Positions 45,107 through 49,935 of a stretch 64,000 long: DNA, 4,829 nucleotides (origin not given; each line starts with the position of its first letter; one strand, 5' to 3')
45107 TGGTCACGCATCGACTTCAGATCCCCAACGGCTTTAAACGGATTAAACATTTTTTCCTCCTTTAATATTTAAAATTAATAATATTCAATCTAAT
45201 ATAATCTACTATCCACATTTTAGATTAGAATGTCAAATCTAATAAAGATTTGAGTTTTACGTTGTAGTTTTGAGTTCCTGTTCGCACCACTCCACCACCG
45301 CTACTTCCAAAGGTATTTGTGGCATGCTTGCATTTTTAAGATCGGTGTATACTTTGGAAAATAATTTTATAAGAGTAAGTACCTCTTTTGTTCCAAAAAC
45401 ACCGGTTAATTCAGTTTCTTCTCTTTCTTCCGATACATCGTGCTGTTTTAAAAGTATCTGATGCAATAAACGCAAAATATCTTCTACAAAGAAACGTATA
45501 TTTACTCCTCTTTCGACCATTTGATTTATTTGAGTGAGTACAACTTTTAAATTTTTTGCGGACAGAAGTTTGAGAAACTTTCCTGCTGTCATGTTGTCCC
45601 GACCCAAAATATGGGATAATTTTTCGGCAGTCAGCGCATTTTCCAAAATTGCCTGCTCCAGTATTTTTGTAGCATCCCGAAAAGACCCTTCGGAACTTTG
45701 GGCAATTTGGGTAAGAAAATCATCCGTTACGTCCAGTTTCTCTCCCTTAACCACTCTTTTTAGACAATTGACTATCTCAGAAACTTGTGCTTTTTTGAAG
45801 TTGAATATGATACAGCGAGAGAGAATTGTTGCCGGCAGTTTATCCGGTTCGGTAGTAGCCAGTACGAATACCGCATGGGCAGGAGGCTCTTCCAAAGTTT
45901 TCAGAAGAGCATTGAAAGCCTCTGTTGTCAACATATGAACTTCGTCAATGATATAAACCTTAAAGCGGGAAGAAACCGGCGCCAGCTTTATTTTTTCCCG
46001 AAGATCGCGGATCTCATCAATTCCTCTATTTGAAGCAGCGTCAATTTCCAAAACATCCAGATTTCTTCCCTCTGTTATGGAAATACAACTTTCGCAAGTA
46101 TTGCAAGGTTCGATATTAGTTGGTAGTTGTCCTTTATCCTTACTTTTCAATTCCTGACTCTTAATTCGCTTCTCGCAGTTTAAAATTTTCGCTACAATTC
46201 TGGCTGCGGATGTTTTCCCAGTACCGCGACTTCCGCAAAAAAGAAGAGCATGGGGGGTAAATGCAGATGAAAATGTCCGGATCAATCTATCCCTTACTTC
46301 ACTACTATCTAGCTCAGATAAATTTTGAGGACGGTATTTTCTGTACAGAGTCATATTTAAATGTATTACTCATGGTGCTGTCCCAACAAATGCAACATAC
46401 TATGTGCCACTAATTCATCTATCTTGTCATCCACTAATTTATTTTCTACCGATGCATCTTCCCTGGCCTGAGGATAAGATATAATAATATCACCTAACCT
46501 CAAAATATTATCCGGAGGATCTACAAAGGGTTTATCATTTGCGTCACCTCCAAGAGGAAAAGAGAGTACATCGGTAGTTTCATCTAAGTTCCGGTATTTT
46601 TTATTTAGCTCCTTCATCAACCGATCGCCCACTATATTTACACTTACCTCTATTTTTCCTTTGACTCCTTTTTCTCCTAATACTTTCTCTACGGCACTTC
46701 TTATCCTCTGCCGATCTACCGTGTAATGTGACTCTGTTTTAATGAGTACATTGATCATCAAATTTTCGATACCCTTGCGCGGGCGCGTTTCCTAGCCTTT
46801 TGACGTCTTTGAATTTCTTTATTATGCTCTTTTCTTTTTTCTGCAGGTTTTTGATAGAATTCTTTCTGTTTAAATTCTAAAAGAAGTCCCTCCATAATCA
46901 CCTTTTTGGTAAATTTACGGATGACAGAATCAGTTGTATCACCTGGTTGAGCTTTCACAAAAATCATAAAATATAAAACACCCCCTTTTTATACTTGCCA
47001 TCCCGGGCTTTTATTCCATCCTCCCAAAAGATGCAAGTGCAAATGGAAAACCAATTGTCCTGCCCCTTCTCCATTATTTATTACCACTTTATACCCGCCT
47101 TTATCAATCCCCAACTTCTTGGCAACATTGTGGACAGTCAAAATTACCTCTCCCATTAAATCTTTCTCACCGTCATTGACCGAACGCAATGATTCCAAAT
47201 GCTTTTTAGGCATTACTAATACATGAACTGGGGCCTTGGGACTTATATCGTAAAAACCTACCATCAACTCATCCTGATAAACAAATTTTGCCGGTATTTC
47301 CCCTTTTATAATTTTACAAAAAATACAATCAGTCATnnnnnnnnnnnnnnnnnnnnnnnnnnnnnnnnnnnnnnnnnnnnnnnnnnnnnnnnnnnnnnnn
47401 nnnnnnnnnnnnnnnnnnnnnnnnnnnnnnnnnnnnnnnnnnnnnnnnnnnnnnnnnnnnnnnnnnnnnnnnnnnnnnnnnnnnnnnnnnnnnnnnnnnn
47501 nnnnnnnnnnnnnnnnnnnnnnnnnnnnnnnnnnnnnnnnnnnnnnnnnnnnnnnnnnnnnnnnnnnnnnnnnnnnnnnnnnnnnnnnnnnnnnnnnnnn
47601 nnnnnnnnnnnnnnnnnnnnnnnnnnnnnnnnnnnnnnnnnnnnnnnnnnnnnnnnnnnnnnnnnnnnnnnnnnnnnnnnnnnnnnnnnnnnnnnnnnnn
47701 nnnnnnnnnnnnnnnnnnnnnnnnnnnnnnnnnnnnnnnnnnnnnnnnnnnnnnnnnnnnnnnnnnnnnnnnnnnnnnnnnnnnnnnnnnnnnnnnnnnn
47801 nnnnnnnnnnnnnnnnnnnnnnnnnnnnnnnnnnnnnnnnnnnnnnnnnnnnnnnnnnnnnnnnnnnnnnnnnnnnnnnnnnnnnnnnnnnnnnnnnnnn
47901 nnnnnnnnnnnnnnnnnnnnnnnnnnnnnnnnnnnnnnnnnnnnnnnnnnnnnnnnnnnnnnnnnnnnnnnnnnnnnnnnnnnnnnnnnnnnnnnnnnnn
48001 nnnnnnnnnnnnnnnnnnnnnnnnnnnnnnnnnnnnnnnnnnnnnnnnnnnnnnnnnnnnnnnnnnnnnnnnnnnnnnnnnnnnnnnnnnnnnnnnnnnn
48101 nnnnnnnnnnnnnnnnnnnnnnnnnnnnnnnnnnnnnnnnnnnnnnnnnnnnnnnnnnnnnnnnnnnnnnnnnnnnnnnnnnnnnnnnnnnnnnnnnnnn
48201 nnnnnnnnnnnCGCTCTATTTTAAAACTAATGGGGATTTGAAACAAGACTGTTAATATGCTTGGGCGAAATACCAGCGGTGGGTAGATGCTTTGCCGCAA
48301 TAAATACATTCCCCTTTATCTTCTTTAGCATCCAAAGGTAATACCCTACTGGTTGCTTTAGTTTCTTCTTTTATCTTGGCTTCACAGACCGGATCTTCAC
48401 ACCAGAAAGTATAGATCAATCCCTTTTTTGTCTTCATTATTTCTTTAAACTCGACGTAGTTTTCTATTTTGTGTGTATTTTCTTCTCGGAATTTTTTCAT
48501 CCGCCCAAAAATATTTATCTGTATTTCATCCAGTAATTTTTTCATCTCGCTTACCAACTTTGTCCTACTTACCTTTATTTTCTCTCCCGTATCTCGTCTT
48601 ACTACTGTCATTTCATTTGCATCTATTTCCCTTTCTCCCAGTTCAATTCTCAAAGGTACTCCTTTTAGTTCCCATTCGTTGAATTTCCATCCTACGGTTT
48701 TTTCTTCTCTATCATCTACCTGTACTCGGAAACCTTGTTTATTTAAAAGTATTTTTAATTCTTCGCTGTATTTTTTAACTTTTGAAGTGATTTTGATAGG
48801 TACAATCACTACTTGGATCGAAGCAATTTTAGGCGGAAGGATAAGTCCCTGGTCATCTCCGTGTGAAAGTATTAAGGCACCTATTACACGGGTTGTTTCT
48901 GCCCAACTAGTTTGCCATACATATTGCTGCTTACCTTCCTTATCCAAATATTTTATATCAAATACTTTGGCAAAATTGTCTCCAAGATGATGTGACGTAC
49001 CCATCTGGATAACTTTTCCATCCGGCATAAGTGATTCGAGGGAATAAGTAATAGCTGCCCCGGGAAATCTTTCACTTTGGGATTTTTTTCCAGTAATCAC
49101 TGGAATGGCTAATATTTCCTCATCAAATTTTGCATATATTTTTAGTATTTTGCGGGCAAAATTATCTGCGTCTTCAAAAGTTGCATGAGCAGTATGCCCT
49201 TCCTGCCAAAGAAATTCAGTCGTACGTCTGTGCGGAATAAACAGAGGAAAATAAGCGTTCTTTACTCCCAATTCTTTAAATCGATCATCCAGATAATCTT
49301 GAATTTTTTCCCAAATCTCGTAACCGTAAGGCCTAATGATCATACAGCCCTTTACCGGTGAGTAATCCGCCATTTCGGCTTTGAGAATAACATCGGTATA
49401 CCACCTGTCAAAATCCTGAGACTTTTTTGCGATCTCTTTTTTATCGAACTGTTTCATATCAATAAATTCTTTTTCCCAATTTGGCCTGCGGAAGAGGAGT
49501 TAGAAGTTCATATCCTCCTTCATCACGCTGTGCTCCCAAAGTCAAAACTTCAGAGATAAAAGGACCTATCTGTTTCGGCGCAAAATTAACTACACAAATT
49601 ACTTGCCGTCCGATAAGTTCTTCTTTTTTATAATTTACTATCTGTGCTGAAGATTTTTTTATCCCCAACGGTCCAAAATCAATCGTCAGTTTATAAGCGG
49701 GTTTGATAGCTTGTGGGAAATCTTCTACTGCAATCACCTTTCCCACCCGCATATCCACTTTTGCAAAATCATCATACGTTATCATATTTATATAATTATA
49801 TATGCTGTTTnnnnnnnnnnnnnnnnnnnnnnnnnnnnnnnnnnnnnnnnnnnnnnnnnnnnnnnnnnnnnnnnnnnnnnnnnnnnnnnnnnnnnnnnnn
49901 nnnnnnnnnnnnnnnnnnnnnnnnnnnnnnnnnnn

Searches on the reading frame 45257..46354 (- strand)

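Call 8: search_protein_families(library=pfam, proteins=[window:45257-46354:-])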
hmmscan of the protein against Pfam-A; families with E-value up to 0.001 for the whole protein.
window:45257-46354:- (365 aa): 10 families
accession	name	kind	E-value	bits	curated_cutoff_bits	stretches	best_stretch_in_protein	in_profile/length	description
PF13177.12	DNA_pol3_delta2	-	4.3e-38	131.3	27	1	21-189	6-160/161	DNA polymerase III, delta subunit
PF00004.35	AAA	-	1.2e-12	48.9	21.2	1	37-182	1-124/131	ATPase family associated with various cellular activities (AAA)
PF22608.2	DNAX_ATPase_lid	-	6.4e-08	32.7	27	1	194-236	2-44/49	DNA polymerase III clamp loader subunit, ATPase lid domain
PF12169.13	DNA_pol3_gamma3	-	1.1e-06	28.9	24.4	1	243-358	3-129/143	DNA polymerase III subunits gamma and tau domain III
PF13401.12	AAA_22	-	1.4e-05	25.9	27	1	35-166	6-121/130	AAA domain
PF21960.2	RCF1-5-like_lid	-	2e-05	24.9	27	1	196-233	1-39/43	RCF1/5-like, AAA+ ATPase lid domain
PF13604.12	AAA_30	-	3.2e-05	24.2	27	1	39-164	23-122/191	AAA domain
PF06068.19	TIP49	-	7.8e-05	22.4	23.8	0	133-167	277-310/347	TIP49 P-loop domain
PF07728.20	AAA_5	-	0.00011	22.7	22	0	132-160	68-96/139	AAA domain (dynein-related subfamily)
PF13245.12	AAA_19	-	0.0005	20.7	25.1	0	31-163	8-122/134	AAA domain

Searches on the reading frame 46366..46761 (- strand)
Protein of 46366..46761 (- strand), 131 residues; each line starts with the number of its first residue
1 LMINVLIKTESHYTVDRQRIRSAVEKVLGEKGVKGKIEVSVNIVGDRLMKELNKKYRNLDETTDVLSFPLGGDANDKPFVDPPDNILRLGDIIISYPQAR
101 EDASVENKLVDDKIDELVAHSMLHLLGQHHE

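Call 8: search_protein_families(library=pfam, proteins=[window:46366-46761:-])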
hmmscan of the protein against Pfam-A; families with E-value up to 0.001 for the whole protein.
window:46366-46761:- (131 aa): 1 family
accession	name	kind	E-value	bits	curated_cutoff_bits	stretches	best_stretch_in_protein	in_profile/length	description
PF02130.23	YbeY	-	5.6e-28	97.8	25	1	17-131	8-110/129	Endoribonuclease YbeY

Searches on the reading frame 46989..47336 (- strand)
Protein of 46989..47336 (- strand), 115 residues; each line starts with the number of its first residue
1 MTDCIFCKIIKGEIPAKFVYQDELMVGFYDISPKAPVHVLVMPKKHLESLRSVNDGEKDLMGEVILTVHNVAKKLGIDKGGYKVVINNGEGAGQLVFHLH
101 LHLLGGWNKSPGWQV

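Call 8: search_protein_families(library=pfam, proteins=[window:46989-47336:-])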
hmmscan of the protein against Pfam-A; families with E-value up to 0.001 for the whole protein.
window:46989-47336:- (115 aa): 2 families
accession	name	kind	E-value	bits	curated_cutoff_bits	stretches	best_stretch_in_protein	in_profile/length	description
PF01230.28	HIT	-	7.3e-28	97.5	21.5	1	11-106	1-95/98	HIT domain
PF11969.13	DcpS_C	-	2.7e-23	83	24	1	4-105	2-101/114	Scavenger mRNA decapping enzyme C-term binding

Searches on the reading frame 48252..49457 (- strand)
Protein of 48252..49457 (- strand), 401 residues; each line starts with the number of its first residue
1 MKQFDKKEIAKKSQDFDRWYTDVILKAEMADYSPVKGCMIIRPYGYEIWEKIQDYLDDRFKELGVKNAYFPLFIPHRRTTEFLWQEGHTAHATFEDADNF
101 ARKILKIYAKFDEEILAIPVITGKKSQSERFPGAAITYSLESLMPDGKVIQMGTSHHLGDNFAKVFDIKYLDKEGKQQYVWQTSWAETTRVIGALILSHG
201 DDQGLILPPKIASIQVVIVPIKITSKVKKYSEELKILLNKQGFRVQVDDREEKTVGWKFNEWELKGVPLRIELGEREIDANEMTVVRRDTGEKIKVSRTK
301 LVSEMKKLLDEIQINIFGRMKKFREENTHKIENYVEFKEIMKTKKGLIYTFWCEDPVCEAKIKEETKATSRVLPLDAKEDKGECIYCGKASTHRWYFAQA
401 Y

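Call 8: search_protein_families(library=pfam, proteins=[window:48252-49457:-])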
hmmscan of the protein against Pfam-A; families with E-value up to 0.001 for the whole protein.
window:48252-49457:- (401 aa): 3 families
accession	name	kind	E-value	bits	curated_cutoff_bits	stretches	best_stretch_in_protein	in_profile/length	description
PF03129.25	HGTP_anticodon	-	5.4e-24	84.6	21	1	215-307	1-93/94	Anticodon binding domain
PF09180.16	ProRS-C_1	-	2.9e-20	72.6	31.5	1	335-401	2-71/71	Prolyl-tRNA synthetase, C-terminal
PF00587.30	tRNA-synt_2b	-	1.9e-08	35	29.3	1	78-196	58-176/179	tRNA synthetase class II core domain (G, H, P, S and T)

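Call 16: search_solved_structures(query=window:48252-49457:-, show_alignments=2)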
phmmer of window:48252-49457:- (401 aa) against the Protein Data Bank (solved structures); distinct sequences matched with E-value up to 0.001: 45.
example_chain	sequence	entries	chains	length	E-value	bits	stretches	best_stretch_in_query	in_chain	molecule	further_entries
1h4q_A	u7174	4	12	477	1.9e-119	402.5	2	75-401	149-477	PROLYL-TRNA SYNTHETASE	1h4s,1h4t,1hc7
5xif_A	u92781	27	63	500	1.1e-106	360.4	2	72-380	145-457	Prolyl-tRNA synthetase (ProRS) | Prolyl-tRNA synthetase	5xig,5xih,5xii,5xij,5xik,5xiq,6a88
7v8k_A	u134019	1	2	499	1.3e-106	360.2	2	72-380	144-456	Prolyl-tRNA synthetase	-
5xip_A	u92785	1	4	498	2e-103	349.7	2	73-372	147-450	Prolyl-tRNA synthetase, putative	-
5xio_A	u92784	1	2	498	5.7e-99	335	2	74-369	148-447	Proline-tRNA synthetase class II aaRS (Ybak RNA binding domain plus tRNA synthetase)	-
5f9y_A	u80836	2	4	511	6.5e-99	334.8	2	74-369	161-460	Aminoacyl-tRNA synthetase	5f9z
6mn8_A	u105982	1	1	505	5.8e-92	311.9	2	73-367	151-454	Uncharacterized protein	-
7f98_A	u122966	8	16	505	8.6e-92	311.4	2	74-368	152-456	Bifunctional glutamate/proline--tRNA ligase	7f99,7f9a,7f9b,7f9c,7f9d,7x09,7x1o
7osy_A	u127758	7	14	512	9.3e-92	311.3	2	74-368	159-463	Bifunctional glutamate/proline--tRNA ligase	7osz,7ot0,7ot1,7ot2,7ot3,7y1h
7bbu_A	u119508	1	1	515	9.5e-92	311.2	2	74-368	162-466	Bifunctional glutamate/proline--tRNA ligase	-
5vad_A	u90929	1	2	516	9.6e-92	311.2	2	74-368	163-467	Bifunctional glutamate/proline--tRNA ligase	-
4hvc_A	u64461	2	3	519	9.8e-92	311.2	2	74-368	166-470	Bifunctional glutamate/proline--tRNA ligase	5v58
8ytk_A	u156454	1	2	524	1e-91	311.1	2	74-368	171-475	Bifunctional glutamate/proline--tRNA ligase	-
4k86_A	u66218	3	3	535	1.1e-91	311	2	74-368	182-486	Proline--tRNA ligase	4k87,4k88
7y1w_A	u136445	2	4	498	1.2e-91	310.9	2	74-368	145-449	Bifunctional glutamate/proline--tRNA ligase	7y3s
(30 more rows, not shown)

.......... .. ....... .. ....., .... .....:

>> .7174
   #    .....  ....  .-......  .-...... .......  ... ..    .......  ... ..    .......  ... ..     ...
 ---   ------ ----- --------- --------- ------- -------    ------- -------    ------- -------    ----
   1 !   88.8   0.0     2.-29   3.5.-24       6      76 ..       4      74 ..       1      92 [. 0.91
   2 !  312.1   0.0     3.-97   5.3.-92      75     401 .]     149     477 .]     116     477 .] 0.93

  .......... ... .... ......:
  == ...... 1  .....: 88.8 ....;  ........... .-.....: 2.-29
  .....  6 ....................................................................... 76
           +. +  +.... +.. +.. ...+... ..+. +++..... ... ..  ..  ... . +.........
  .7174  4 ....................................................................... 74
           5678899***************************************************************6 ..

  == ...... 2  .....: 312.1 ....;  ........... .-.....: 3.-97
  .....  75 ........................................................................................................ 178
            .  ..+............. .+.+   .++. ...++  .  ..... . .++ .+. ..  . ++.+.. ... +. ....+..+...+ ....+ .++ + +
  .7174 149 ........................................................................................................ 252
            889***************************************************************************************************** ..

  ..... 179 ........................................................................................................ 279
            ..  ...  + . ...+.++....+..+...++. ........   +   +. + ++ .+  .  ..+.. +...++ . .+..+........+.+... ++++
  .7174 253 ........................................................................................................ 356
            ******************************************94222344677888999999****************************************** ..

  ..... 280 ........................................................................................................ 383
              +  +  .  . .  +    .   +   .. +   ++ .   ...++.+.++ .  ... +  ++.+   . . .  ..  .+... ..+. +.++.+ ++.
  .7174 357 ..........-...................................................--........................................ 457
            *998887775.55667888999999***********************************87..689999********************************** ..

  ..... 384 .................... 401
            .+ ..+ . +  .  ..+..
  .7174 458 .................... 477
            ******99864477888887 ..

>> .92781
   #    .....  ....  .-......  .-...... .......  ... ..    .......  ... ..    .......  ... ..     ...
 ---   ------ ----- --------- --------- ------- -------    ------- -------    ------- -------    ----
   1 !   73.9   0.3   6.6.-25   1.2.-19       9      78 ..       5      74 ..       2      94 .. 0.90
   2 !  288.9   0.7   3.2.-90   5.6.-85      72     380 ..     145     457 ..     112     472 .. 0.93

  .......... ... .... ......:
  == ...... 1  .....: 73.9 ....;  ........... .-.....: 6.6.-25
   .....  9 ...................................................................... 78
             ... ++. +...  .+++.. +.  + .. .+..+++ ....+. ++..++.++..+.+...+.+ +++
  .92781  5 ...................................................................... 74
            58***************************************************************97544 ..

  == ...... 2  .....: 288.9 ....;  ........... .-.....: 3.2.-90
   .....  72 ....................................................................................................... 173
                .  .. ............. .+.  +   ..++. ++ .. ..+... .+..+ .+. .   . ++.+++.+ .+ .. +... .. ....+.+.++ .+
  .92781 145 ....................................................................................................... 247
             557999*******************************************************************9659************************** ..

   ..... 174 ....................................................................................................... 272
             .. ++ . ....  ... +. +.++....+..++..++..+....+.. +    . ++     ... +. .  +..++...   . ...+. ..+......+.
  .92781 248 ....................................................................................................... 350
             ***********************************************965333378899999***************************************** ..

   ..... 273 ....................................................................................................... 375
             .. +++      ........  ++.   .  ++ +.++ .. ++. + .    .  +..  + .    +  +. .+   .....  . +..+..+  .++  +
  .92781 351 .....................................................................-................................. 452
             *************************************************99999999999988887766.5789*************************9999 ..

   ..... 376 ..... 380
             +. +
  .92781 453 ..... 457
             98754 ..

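Call 37: search_protein_families(library=ncbifam, proteins=[window:48252-49457:-], max_evalue=0.00001)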
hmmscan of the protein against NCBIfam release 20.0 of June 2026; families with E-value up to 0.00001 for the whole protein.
window:48252-49457:- (401 aa): 9 families
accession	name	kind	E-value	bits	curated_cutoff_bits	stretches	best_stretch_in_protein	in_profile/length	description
TIGR00408.1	proS_fam_I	equivalog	7.7e-129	430.7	437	2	75-401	144-475/475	proline--tRNA ligase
NF006625.0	PRK09194.1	equivalog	8.2e-27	94.3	558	1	148-305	401-558/559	proline--tRNA ligase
TIGR00409.1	proS_fam_II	equivalog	2.2e-22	79.7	306.7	1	148-305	407-565/568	proline--tRNA ligase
NF008979.1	PRK12325.1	exception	5.9e-21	74.8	550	1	147-305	277-436/437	proline--tRNA ligase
NF003068.0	PRK03991.1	equivalog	6.4e-19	67.7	484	1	163-310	442-593/613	threonine--tRNA ligase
TIGR00418.1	thrS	equivalog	8.9e-15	54.6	383.65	1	149-307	410-563/565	threonine--tRNA ligase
NF011500.0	PRK14938.1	equivalog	8.6e-10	38.1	362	1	189-312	250-369/387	Ser-tRNA(Thr) hydrolase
NF003211.1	PRK04173.1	equivalog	8.5e-09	34.8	312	1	205-303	356-452/454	glycine--tRNA ligase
TIGR00389.1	glyS_dimeric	equivalog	7.5e-07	28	243.3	1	205-307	463-563/565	glycine--tRNA ligase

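Call 52: find_encoding_contigs(protein=window:48252-49457:-, flank=3000, max_places=6)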
Protein window:48252-49457:- (401 aa): no gene with exactly this product is on record in the collection.

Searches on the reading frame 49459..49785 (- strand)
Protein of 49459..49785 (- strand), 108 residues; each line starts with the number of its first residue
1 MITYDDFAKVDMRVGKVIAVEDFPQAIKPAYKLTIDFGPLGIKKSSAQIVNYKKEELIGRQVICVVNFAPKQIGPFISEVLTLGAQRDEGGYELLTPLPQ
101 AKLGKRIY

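Call 8: search_protein_families(library=pfam, proteins=[window:49459-49785:-])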
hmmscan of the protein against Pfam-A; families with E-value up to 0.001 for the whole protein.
window:49459-49785:- (108 aa): 1 family
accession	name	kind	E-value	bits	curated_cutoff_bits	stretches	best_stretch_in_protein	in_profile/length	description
PF01588.26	tRNA_bind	-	4.6e-14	52.7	27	1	12-105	1-95/96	Putative tRNA binding domain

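Call 37: search_protein_families(library=ncbifam, proteins=[window:49459-49785:-], max_evalue=0.00001)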
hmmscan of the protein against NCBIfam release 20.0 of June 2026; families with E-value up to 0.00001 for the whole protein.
window:49459-49785:- (108 aa): 9 families
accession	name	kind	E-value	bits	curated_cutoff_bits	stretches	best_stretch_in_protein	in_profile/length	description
NF007494.0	PRK10089.1-3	equivalog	2.3e-43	146.7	109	1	1-107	3-111/112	tRNA-binding protein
TIGR02222.1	chap_CsaA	subfamily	9.4e-42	141.4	119.65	1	4-108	1-107/107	export-related chaperone CsaA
NF007495.0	PRK10089.1-4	equivalog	1.9e-38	131.5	117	1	1-107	4-112/113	tRNA-binding protein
NF007493.0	PRK10089.1-2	equivalog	3.2e-34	117.4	160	1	2-107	4-111/112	tRNA-binding protein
NF007496.0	PRK10089.1-5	equivalog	7.4e-31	106.6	171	1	1-104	1-105/109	chaperone CsaA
NF001100.0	PRK00133.1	equivalog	7.6e-18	64.4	587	1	2-107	571-675/676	methionine--tRNA ligase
TIGR00399.1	metG_C_term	equivalog_domain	1.5e-16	60.5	116.65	1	2-107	34-138/139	methionine--tRNA ligase subunit beta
NF007492.0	PRK10089.1-1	equivalog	3.2e-14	52.8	150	1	2-103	4-105/110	tRNA-binding protein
NF008900.0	PRK12267.1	equivalog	2.5e-13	49.4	598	1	2-107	543-647/648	methionine--tRNA ligase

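Call 55: find_encoding_contigs(protein=window:49459-49785:-, flank=4000, max_places=8)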
Protein window:49459-49785:- (108 aa): 1 contig read that carries it; 1 place shown.
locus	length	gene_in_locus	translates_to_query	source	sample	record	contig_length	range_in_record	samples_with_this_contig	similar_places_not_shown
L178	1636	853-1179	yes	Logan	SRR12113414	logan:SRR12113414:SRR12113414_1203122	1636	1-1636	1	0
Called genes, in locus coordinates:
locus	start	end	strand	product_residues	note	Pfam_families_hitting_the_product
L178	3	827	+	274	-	?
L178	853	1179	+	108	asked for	PF01588:tRNA_bind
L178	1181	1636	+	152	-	?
